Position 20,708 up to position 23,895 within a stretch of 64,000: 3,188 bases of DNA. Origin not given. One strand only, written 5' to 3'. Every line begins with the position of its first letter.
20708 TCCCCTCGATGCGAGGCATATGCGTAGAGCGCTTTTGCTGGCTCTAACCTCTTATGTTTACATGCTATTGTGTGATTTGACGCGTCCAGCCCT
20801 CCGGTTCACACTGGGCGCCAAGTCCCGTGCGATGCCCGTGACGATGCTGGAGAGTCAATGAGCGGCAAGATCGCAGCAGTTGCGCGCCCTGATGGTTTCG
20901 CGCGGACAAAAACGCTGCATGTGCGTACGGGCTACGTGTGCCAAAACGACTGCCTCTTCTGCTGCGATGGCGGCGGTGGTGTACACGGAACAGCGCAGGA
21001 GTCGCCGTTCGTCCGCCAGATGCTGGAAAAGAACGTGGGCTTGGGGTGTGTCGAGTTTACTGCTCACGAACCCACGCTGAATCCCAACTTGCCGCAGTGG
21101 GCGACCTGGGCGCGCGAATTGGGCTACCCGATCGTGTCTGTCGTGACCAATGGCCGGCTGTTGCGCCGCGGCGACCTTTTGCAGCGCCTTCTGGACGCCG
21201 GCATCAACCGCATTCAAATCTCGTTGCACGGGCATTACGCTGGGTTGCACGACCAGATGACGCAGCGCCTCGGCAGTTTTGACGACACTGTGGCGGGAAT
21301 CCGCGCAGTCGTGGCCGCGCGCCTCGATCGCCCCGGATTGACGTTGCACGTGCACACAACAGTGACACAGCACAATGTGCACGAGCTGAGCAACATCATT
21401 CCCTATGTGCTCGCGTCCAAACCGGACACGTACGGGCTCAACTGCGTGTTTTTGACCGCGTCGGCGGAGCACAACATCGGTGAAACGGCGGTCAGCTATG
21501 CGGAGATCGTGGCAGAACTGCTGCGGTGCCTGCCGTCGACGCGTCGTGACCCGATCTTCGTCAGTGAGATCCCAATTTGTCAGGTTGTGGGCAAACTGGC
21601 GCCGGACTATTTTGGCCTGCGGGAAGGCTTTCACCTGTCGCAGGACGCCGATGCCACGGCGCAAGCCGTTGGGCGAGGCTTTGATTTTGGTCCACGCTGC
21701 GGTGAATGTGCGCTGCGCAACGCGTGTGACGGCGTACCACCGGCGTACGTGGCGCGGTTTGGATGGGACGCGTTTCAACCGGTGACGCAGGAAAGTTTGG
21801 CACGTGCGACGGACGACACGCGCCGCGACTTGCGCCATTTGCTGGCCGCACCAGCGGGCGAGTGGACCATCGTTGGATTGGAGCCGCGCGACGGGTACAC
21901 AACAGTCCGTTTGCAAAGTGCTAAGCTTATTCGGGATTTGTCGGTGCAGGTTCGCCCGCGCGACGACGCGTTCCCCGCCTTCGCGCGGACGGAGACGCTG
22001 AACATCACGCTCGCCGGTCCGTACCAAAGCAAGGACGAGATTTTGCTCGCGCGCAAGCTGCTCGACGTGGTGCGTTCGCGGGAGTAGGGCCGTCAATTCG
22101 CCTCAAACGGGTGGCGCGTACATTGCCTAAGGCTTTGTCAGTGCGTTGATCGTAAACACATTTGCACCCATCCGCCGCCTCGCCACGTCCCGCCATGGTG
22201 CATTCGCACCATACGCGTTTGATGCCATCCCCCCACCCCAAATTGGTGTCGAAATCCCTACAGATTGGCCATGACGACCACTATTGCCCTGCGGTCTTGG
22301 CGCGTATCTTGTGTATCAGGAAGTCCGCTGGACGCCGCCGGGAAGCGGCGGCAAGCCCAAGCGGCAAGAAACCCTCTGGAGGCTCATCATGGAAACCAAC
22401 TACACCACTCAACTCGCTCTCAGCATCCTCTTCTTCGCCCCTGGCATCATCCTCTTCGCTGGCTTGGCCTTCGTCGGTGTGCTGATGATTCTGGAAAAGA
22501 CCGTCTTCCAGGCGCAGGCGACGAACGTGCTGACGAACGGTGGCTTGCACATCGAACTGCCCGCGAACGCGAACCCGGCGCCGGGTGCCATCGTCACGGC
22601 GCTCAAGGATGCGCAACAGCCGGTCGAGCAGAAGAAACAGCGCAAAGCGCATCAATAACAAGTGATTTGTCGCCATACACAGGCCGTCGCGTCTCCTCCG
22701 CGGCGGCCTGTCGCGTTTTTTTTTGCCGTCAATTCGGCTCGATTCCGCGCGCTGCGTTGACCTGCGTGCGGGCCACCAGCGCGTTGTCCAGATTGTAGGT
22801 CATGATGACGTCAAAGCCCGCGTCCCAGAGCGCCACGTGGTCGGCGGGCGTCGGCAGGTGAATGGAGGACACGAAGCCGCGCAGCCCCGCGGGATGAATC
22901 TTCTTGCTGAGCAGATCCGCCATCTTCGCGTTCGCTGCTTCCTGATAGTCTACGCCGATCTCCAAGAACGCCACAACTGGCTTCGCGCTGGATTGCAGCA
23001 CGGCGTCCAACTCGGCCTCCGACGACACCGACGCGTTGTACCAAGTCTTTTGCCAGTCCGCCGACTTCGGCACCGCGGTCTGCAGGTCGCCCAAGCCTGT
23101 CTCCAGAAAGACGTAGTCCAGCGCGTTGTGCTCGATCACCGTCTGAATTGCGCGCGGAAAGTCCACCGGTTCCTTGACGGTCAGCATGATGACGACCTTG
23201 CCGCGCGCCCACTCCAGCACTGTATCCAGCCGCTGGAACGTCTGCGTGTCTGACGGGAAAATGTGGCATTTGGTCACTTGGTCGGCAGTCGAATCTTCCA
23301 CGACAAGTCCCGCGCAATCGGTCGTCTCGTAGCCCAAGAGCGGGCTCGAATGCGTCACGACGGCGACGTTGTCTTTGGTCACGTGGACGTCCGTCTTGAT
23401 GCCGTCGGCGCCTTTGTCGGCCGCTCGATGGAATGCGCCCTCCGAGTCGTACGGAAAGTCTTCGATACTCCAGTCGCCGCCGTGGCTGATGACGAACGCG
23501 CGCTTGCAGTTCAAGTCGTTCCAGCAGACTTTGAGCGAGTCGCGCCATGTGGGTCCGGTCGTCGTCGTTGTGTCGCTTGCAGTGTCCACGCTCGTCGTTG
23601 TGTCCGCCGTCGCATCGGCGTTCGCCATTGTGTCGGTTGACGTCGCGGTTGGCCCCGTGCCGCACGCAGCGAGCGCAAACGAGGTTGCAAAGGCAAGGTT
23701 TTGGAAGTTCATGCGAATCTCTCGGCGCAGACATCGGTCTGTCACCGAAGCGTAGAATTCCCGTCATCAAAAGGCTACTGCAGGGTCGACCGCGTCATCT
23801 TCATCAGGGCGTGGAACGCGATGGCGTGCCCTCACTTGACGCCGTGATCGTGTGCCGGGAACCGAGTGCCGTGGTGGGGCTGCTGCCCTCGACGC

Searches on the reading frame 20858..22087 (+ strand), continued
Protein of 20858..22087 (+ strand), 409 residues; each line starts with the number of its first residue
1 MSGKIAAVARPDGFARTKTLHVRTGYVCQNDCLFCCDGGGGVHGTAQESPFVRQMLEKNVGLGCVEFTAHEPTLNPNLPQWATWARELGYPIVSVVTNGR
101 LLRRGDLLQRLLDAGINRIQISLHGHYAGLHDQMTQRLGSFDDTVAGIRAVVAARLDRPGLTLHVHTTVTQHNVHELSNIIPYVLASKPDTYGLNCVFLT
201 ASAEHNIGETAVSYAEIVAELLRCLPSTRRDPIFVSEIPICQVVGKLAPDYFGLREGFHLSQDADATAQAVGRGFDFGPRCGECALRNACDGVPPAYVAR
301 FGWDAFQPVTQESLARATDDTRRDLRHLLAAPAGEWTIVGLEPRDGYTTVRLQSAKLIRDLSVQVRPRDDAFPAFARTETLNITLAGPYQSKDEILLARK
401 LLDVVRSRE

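Call 61: search_protein_families(library=ncbifam, proteins=[L003:2401-4662:+, L003:4659-5582:+, P0003, P0005, P0006], max_evalue=0.001)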
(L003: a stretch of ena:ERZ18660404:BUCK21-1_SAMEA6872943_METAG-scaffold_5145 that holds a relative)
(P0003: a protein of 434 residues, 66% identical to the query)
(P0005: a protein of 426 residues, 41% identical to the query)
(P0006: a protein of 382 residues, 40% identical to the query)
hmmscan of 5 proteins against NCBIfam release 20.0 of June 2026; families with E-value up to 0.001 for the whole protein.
L003:2401-4662:+ (753 aa): 0 families

L003:4659-5582:+ (307 aa): 0 families

P0003 (434 aa): 27 families (the best 25 are shown)
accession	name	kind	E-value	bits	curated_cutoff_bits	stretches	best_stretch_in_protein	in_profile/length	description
NF038332.1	rSAM_rare_HxsC4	exception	3.1e-55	187.7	500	2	30-273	12-259/335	radical SAM protein HxsC4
TIGR02668.1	moaA_archaeal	equivalog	1e-15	57.5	325.25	1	26-199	3-174/303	GTP 3',8-cyclase MoaA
TIGR04466.1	rSAM_BlsE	equivalog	1.4e-15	57.6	400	1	30-243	1-198/327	cytosylglucuronate decarboxylase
TIGR04545.1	rSAM_ahbD_hemeb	equivalog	6.4e-15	55.4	500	1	42-244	10-207/339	heme b synthase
NF001199.0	PRK00164.2-1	equivalog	2.3e-14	53.3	231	1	26-197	5-174/308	GTP 3',8-cyclase MoaA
TIGR04055.1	rSAM_NirJ2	equivalog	5.7e-14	52.4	500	1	38-247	6-209/326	putative heme d1 biosynthesis radical SAM protein NirJ2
TIGR03977.1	rSAM_pair_HxsC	equivalog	7.7e-14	51.2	267.9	1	42-259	35-255/292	His-Xaa-Ser system radical SAM maturase HxsC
TIGR04133.1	rSAM_w_lipo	hypoth_equivalog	1.4e-12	47.2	425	1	78-242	76-232/350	TIGR04133 family radical SAM/SPASM protein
TIGR02666.1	moaA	equivalog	3.4e-12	46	284.05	1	26-203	3-185/336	GTP 3',8-cyclase MoaA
TIGR02109.1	PQQ_syn_pqqE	equivalog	2.3e-11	43.2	381.35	1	39-209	14-180/358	pyrroloquinoline quinone biosynthesis protein PqqE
TIGR04317.1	W_rSAM_matur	equivalog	1.8e-10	40.5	380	1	31-203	3-176/349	tungsten cofactor oxidoreductase radical SAM maturase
NF045646.2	rSAM_Se_TrsS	equivalog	1.8e-10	40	490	1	41-200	95-253/441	radical SAM (seleno)protein TrsS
NF049973.1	radical_Rv1681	equivalog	4.6e-10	38.9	380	1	33-198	73-234/326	Rv1681 family radical SAM protein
TIGR04053.2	TIGR04053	equivalog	5e-10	39.2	395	1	42-236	18-211/366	TIGR04053 family radical SAM/SPASM domain-containing protein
NF038283.1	viperin_w_prok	equivalog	5e-10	39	180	1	41-190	11-169/281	viperin family antiviral radical SAM protein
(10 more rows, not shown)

P0005 (426 aa): 22 families
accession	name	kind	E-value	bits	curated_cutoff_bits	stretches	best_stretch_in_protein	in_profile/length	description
NF038332.1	rSAM_rare_HxsC4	exception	7.9e-41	140.3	500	1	19-256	5-248/335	radical SAM protein HxsC4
TIGR03977.1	rSAM_pair_HxsC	equivalog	9.7e-20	70.6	267.9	1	32-250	29-252/292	His-Xaa-Ser system radical SAM maturase HxsC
TIGR02668.1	moaA_archaeal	equivalog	1.7e-15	56.8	325.25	1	26-194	8-175/303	GTP 3',8-cyclase MoaA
NF001199.0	PRK00164.2-1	equivalog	3.4e-14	52.7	231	1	26-192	10-175/308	GTP 3',8-cyclase MoaA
TIGR04545.1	rSAM_ahbD_hemeb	equivalog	4.2e-13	49.5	500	1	34-205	6-175/339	heme b synthase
TIGR02109.1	PQQ_syn_pqqE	equivalog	1.1e-12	47.6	381.35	1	30-217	9-194/358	pyrroloquinoline quinone biosynthesis protein PqqE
NF045646.2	rSAM_Se_TrsS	equivalog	1.7e-12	46.6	490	1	32-200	90-259/441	radical SAM (seleno)protein TrsS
TIGR02666.1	moaA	equivalog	1.8e-10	40.3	284.05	1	26-177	8-168/336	GTP 3',8-cyclase MoaA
TIGR04055.1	rSAM_NirJ2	equivalog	3.3e-09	36.7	500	1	37-230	9-198/326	putative heme d1 biosynthesis radical SAM protein NirJ2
TIGR04053.2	TIGR04053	equivalog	7.9e-09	35.2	395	1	68-227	54-208/366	TIGR04053 family radical SAM/SPASM domain-containing protein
NF045702.1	rSAM_GDGT_ether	equivalog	1.3e-08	34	450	1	31-194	89-255/486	tetraether lipid synthase Tes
TIGR04133.1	rSAM_w_lipo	hypoth_equivalog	4.2e-08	32.5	425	1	60-215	65-212/350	TIGR04133 family radical SAM/SPASM protein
TIGR04317.1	W_rSAM_matur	equivalog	7.1e-08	31.9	380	1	27-192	3-171/349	tungsten cofactor oxidoreductase radical SAM maturase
TIGR04051.1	rSAM_NirJ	equivalog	1.8e-07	30.5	515.45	1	57-191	33-162/354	heme d1 biosynthesis radical SAM protein NirJ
TIGR04347.1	pseudo_SAM_Halo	equivalog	2.5e-07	30.3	525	1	70-191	84-198/390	TIGR04347 family pseudo-SAM/SPASM protein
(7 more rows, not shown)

P0006 (382 aa): 31 families (the best 25 are shown)
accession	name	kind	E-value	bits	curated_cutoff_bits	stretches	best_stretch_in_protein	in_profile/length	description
NF038332.1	rSAM_rare_HxsC4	exception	4.8e-38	131.2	500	2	9-183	48-220/335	radical SAM protein HxsC4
TIGR04055.1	rSAM_NirJ2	equivalog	3.7e-17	62.9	500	1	25-169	49-186/326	putative heme d1 biosynthesis radical SAM protein NirJ2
TIGR04545.1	rSAM_ahbD_hemeb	equivalog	9.2e-17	61.5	500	1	25-170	50-188/339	heme b synthase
TIGR04051.1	rSAM_NirJ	equivalog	1.2e-14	54.1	515.45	1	19-147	46-166/354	heme d1 biosynthesis radical SAM protein NirJ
TIGR02668.1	moaA_archaeal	equivalog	3.6e-14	52.5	325.25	1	10-145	43-174/303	GTP 3',8-cyclase MoaA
TIGR03977.1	rSAM_pair_HxsC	equivalog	4.9e-14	51.9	267.9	1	31-150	78-196/292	His-Xaa-Ser system radical SAM maturase HxsC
TIGR04466.1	rSAM_BlsE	equivalog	2.1e-13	50.4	400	1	18-146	44-164/327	cytosylglucuronate decarboxylase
TIGR04347.1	pseudo_SAM_Halo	equivalog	3.3e-13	49.6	525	1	24-146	87-201/390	TIGR04347 family pseudo-SAM/SPASM protein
TIGR04251.1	SCM_rSAM_ScmF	equivalog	3.9e-13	49.5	400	1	11-152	41-177/353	SynChlorMet cassette radical SAM/SPASM protein ScmF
TIGR04053.2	TIGR04053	equivalog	1.8e-12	47.2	395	1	25-165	60-194/366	TIGR04053 family radical SAM/SPASM domain-containing protein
NF045646.2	rSAM_Se_TrsS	equivalog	7.2e-12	44.6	490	1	27-150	138-257/441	radical SAM (seleno)protein TrsS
TIGR04303.1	GeoRSP_rSAM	equivalog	7.3e-12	45.5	400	1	24-146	51-166/325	GeoRSP system radical SAM/SPASM protein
TIGR04546.1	rSAM_ahbC_deAc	equivalog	1.5e-11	43.8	650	1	15-141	77-197/390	12,18-didecarboxysiroheme deacetylase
NF045574.1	sacti_mat_StsB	exception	1.7e-11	43.7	625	1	18-146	136-258/466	StsB family radical SAM/SPASM domain sactipeptide maturase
TIGR02666.1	moaA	equivalog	3e-11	42.9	284.05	1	31-145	69-181/336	GTP 3',8-cyclase MoaA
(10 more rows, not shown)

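Call 72: search_solved_structures(query=A5, max_evalue=0.001)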
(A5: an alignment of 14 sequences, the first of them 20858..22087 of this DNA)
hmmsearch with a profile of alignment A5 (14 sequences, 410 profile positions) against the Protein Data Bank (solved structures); distinct sequences matched with E-value up to 0.001: 26.
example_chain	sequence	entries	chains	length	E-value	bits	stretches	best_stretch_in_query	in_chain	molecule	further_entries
7vob_C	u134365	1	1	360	1.4e-23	86.4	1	16-201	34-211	Cytosylglucuronate decarboxylase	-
7voc_C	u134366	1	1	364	1.4e-23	86.4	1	16-201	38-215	Cytosylglucuronate decarboxylase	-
7tol_A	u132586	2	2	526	2.8e-16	62.4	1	18-127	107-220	glycerol dibiphytanyl glycerol tetraether - macrocyclic archaeol synthase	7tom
6c8v_A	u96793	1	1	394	9e-15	57.4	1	25-229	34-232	Coenzyme PQQ synthesis protein E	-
8wm2_A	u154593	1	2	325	7.7e-14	54.4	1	20-127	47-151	Fe-S radical SAM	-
6efn_A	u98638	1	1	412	4.2e-13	51.9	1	22-224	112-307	Sporulation killing factor maturation protein SkfB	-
1tv7_A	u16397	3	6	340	1.8e-10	43.3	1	19-200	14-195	Molybdenum cofactor biosynthesis protein A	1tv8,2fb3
2fb2_A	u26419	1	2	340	2.8e-10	42.6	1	19-200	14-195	Molybdenum cofactor biosynthesis protein A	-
8hzv_A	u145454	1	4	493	2.2e-09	39.7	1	25-190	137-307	Radical S-Adenosyl-L-methionine Enzyme DesII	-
8hzy_A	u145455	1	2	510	2.3e-09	39.6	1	25-190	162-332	DesII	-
9dfu_A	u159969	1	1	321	7.2e-09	38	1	24-199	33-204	Radical SAM core domain-containing protein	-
9dfn_A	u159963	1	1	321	1.4e-08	37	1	26-199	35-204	Radical SAM core domain-containing protein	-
7n7i_A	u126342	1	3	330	1.9e-08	36.6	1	21-107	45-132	Viperin-like enzyme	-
6b4c_A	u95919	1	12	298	2e-08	36.5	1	23-108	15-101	Viperin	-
9dgw_A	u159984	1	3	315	2.2e-08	36.4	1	22-107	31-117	Radical SAM core domain-containing protein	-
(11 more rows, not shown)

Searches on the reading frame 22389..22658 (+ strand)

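Call 5: search_protein_families(library=pfam, proteins=[window:22389-22658:+], max_evalue=1)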
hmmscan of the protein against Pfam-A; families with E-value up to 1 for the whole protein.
window:22389-22658:+ (89 aa): 0 families

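Call 6: search_protein_families(library=ncbifam, proteins=[window:22389-22658:+], max_evalue=1)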
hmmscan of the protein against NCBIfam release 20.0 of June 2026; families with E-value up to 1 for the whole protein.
window:22389-22658:+ (89 aa): 2 families
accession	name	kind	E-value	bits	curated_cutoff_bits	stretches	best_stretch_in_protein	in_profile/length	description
NF007591.0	PRK10229.1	equivalog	0.032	13.9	288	1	11-55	40-82/206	threonine export protein RhtC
NF011042.0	PRK14472.1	equivalog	0.12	12.4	198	1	8-40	8-40/175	F0F1 ATP synthase subunit B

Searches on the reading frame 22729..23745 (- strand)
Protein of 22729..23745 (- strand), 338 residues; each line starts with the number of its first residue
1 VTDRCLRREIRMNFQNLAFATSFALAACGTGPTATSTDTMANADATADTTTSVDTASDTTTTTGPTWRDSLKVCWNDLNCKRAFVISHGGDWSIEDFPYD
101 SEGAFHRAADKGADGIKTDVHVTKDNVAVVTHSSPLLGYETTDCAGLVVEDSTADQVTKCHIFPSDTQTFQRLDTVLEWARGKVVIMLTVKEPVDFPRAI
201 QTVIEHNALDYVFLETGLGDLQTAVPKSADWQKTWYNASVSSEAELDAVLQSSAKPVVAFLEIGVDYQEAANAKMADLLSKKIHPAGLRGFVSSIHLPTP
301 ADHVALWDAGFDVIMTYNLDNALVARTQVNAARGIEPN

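Call 61: search_protein_families(library=ncbifam, proteins=[window:22729-23745:-], max_evalue=0.001)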
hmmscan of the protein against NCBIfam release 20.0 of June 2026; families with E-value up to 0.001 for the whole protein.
window:22729-23745:- (338 aa): 1 family
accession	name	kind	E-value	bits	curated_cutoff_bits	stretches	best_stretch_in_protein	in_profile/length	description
NF053857.1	LysphglycPlipDStph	equivalog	0.00021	20.7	450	1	83-152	46-111/305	lysophosphatidylglycerol phospholipase D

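Call 73: search_protein_families(library=pfam, proteins=[window:22729-23745:-], max_evalue=0.00001)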
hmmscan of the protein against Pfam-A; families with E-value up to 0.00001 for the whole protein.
window:22729-23745:- (338 aa): 1 family
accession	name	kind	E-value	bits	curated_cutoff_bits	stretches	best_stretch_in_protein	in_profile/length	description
PF03009.23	GDPD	-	2.7e-11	44.5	23.6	1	103-193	14-109/244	Glycerophosphoryl diester phosphodiesterase family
